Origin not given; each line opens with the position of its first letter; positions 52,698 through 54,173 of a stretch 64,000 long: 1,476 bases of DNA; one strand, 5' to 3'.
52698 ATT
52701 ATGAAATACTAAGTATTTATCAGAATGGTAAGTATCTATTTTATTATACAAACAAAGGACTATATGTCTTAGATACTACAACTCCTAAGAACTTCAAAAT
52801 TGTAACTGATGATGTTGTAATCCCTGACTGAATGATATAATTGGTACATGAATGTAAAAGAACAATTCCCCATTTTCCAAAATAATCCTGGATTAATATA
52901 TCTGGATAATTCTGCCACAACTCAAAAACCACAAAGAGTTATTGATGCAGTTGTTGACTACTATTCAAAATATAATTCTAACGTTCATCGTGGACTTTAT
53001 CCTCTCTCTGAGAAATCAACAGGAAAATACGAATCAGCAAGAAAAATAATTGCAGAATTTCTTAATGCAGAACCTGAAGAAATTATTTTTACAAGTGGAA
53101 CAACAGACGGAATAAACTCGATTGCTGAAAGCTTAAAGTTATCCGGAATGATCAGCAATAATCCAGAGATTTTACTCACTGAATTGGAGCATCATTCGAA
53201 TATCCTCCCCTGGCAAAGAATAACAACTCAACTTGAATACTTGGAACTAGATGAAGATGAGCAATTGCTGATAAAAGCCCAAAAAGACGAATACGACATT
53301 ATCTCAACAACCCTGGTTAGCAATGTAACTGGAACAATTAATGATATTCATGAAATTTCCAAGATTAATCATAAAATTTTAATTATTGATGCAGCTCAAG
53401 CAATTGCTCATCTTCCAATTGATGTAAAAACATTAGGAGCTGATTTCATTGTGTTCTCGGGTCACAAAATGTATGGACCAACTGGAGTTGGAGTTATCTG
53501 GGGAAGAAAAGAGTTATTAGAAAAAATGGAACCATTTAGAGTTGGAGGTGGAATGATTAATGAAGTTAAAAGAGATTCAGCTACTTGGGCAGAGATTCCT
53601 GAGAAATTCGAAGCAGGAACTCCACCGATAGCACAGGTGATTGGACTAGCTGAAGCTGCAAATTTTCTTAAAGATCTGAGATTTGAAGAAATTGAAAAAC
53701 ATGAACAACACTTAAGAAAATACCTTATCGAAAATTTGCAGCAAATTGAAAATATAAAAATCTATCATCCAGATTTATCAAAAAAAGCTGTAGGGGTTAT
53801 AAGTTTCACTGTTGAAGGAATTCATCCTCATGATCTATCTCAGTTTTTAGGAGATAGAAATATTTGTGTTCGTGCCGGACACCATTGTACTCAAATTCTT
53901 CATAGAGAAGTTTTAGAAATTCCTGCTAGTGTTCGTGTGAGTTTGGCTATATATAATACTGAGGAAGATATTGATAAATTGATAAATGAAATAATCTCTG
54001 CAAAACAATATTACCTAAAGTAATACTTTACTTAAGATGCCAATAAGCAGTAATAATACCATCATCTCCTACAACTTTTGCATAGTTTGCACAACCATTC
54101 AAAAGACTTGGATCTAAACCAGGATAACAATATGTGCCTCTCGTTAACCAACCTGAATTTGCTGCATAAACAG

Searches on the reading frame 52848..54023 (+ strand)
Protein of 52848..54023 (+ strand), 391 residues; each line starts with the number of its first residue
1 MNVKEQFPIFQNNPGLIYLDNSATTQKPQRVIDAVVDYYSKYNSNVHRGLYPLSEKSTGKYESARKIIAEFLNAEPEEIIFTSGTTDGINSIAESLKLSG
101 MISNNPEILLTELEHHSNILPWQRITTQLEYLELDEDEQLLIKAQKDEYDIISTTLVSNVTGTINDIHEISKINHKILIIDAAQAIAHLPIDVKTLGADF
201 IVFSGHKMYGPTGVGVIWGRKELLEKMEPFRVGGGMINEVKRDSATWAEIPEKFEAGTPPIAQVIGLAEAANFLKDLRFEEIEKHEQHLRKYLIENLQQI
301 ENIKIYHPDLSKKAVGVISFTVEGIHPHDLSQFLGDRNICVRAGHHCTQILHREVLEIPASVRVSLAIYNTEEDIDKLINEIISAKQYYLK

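Call 40: list_cluster_members(proteins=[window:52848-54020:+, window:55427-57946:+, window:54594-55316:-, P0019, P0022, P0028, P0042, P0033, P0054, P0100])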
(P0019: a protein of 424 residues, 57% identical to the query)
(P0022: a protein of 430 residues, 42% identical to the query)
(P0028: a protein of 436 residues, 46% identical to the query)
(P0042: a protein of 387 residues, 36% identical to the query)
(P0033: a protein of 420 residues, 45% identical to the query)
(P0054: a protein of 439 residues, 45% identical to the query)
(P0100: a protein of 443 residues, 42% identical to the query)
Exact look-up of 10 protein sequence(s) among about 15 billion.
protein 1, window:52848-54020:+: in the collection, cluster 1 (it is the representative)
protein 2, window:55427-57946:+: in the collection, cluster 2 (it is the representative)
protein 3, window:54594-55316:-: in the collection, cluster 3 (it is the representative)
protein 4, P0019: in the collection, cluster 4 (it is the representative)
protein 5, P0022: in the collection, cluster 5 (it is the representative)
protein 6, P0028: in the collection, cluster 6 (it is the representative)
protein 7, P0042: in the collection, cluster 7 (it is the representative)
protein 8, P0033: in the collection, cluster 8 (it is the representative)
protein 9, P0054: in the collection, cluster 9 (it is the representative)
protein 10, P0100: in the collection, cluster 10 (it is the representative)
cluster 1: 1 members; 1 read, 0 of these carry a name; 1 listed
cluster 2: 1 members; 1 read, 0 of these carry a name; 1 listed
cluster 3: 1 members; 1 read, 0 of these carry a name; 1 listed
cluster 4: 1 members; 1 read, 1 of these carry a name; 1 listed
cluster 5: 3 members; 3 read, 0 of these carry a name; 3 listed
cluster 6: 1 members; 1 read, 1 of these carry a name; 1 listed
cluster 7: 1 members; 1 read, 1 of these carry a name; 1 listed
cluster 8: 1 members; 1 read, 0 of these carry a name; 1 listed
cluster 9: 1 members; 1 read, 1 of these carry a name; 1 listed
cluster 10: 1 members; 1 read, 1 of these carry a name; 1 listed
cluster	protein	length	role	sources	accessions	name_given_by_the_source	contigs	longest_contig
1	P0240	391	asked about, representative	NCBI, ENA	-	-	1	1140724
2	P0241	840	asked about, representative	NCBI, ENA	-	-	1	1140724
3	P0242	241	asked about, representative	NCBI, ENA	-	-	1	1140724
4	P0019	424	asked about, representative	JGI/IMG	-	peptidoglycan hydrolase CwlO-like protein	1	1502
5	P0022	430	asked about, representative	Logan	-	-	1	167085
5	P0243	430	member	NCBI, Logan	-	-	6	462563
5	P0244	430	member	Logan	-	-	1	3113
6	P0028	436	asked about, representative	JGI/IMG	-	hypothetical protein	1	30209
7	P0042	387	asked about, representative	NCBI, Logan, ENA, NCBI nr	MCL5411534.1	MAG: hypothetical protein M1150_02240 [Patescibacteria group bacterium] | hypothetical protein [Patescibacteria group bacterium]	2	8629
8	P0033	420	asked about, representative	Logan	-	-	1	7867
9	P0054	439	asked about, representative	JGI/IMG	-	peptidoglycan hydrolase CwlO-like protein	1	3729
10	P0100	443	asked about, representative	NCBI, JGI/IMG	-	predicted nuclease with TOPRIM domain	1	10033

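Call 50: search_protein_families(library=pfam, proteins=[window:52848-54023:+], max_evalue=0.001)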
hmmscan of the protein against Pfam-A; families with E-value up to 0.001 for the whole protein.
window:52848-54023:+ (391 aa): 2 families
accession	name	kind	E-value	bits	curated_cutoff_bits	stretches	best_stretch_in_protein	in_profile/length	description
PF00266.25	Aminotran_5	-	4.2e-131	437.7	21.5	1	17-378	1-371/371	Aminotransferase class-V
PF03841.19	SelA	-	0.00019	21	22.8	1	194-228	200-234/367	L-seryl-tRNA selenium transferase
